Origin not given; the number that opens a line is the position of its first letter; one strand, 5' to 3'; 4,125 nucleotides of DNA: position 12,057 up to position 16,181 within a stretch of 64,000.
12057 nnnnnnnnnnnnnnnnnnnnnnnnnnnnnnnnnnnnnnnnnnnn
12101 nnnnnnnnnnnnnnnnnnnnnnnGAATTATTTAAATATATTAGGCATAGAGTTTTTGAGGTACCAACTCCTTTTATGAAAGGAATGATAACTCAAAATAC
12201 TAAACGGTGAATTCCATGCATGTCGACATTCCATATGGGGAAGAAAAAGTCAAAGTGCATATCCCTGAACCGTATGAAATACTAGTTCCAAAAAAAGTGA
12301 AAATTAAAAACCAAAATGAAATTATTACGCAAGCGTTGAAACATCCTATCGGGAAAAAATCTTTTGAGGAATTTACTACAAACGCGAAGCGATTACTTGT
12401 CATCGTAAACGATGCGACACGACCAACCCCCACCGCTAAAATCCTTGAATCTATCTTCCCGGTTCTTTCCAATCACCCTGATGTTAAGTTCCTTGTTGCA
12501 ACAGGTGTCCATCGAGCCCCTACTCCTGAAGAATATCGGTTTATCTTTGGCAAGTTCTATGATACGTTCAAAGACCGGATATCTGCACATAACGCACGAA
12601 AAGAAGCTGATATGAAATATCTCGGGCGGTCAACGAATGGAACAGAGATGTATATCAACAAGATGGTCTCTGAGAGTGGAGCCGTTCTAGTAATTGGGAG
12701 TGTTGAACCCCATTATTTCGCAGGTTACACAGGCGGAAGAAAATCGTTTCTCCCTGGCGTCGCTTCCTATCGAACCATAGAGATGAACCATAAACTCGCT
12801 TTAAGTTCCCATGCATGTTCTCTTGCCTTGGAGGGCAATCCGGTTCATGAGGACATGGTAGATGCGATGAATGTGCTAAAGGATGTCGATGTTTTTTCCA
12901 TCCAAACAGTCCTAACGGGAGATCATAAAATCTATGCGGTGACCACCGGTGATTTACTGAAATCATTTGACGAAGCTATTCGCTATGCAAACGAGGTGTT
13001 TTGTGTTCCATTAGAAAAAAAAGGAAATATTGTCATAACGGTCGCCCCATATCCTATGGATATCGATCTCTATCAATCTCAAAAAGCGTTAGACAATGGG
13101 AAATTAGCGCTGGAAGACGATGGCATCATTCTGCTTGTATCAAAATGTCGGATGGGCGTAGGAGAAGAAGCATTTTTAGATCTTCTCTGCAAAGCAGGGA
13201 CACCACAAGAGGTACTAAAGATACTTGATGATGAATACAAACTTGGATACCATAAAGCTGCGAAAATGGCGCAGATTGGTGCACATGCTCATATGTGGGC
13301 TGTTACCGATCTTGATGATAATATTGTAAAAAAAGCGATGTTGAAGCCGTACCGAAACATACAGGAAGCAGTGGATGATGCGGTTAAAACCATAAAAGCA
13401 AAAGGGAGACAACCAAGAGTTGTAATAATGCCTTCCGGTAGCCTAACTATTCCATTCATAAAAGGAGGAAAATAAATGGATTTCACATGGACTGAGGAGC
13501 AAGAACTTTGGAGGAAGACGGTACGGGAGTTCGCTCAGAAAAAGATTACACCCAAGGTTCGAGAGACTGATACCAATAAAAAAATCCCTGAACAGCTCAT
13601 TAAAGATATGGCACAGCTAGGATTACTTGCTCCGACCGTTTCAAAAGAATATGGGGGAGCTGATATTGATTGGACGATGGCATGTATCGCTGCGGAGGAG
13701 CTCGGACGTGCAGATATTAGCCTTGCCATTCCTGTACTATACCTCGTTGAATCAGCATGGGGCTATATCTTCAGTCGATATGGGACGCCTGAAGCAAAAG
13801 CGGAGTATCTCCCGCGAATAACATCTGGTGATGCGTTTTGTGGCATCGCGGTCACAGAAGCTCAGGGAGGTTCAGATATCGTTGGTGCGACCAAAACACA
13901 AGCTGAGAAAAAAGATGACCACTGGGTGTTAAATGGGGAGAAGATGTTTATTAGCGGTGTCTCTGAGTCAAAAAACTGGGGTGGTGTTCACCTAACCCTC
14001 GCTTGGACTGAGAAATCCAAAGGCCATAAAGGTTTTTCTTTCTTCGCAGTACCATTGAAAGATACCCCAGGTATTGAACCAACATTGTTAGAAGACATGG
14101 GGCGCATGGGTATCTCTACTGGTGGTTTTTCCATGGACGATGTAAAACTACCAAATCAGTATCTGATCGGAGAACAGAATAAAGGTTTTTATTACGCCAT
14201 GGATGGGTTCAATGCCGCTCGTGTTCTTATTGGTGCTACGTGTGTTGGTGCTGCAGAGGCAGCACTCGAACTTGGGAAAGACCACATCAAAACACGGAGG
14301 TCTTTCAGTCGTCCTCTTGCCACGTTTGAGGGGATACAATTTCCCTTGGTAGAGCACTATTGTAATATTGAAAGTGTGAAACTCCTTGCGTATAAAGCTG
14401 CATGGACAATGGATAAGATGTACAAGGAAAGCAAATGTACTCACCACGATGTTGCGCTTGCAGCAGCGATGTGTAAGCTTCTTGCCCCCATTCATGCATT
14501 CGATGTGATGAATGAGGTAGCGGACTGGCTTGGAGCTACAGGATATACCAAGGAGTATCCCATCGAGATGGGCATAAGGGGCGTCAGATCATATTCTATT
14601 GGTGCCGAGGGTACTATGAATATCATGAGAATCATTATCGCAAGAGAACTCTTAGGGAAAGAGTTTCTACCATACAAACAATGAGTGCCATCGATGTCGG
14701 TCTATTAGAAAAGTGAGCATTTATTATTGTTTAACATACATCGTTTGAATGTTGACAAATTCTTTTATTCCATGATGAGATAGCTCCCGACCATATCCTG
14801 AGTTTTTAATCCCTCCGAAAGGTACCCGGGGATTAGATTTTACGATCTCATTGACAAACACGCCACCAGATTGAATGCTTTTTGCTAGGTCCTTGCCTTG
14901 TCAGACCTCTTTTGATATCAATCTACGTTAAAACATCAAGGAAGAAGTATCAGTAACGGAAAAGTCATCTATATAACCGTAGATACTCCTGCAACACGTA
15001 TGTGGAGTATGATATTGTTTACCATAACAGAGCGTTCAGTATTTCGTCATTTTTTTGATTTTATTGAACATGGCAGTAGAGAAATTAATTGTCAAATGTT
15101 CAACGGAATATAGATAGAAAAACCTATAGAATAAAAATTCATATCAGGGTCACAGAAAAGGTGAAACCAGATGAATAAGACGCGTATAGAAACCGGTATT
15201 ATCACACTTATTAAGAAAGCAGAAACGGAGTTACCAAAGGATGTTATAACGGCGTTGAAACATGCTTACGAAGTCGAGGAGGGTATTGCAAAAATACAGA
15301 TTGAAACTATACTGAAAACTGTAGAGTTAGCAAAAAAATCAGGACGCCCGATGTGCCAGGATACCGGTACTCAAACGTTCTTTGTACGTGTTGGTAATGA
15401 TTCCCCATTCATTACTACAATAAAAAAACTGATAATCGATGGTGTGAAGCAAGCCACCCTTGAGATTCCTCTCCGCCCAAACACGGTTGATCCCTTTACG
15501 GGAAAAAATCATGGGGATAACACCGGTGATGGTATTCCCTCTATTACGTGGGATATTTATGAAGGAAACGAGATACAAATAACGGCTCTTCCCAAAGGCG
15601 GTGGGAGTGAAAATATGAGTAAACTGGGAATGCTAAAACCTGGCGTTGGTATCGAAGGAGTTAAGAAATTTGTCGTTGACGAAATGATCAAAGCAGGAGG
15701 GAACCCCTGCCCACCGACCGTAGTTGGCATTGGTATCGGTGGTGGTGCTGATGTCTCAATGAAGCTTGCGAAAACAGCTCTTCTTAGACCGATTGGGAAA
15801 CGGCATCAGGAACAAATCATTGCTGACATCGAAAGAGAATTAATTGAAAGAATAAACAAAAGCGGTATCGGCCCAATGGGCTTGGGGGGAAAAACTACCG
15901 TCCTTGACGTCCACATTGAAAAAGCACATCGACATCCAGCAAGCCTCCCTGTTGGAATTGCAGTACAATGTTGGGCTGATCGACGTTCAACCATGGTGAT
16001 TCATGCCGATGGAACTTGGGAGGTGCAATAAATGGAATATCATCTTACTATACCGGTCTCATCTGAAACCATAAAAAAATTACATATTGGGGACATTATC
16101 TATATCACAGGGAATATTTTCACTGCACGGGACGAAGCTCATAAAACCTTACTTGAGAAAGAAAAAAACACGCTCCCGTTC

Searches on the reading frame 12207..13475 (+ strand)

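Call 46: search_protein_families(library=pfam, proteins=[window:12207-13475:+], max_evalue=0.00001)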
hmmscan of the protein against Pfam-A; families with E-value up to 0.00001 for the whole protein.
window:12207-13475:+ (422 aa): 2 families
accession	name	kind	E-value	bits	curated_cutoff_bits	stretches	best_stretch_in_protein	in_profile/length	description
PF09861.14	Lar_N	-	1.1e-56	191.8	23.3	1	10-201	1-198/204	Lactate racemase N-terminal domain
PF21113.2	LarA_C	-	3.6e-15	56.6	25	1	271-411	4-147/152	Lactate racemase C-terminal domain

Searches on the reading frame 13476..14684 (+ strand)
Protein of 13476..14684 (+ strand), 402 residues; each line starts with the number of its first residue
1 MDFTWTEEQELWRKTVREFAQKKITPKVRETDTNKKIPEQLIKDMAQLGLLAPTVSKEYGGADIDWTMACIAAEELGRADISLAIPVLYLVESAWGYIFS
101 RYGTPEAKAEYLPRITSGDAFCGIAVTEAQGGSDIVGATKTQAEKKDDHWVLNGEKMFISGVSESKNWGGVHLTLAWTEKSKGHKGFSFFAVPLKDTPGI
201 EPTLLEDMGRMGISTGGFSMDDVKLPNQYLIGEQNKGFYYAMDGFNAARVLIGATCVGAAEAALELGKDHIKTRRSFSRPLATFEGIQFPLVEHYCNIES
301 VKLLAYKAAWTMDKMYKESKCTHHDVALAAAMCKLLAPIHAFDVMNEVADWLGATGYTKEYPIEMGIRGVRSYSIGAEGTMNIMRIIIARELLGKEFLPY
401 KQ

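Call 46: search_protein_families(library=pfam, proteins=[window:13476-14684:+], max_evalue=0.00001)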
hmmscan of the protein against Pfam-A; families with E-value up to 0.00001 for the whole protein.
window:13476-14684:+ (402 aa): 4 families
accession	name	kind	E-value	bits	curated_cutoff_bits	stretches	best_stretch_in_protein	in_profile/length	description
PF00441.29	Acyl-CoA_dh_1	-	2.2e-35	122.4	22.4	1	235-393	1-150/150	Acyl-CoA dehydrogenase, C-terminal domain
PF02771.21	Acyl-CoA_dh_N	-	1.1e-32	113.1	22.9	1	6-119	1-113/113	Acyl-CoA dehydrogenase, N-terminal domain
PF02770.24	Acyl-CoA_dh_M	-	3.6e-17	62.8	33.3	1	124-223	2-97/97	Acyl-CoA dehydrogenase, middle domain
PF08028.16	Acyl-CoA_dh_2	-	2.8e-10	41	22.7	1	251-370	2-123/134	Acyl-CoA dehydrogenase, C-terminal domain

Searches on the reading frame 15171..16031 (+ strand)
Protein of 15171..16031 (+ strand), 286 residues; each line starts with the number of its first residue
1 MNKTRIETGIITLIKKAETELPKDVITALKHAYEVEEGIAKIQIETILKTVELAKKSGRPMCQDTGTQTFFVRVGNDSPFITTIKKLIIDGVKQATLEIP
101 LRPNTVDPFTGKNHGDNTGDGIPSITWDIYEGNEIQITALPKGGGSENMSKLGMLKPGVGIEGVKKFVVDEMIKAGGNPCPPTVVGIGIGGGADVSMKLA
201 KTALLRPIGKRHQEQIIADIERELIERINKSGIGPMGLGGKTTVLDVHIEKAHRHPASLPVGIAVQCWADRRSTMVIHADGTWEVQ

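Call 46: search_protein_families(library=pfam, proteins=[window:15171-16031:+], max_evalue=0.00001)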
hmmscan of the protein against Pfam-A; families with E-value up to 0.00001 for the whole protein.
window:15171-16031:+ (286 aa): 1 family
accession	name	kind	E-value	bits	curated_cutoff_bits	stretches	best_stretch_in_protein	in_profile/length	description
PF05681.19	Fumerase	-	8.1e-98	327.5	25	1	12-275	6-269/270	Fumarate hydratase (Fumerase)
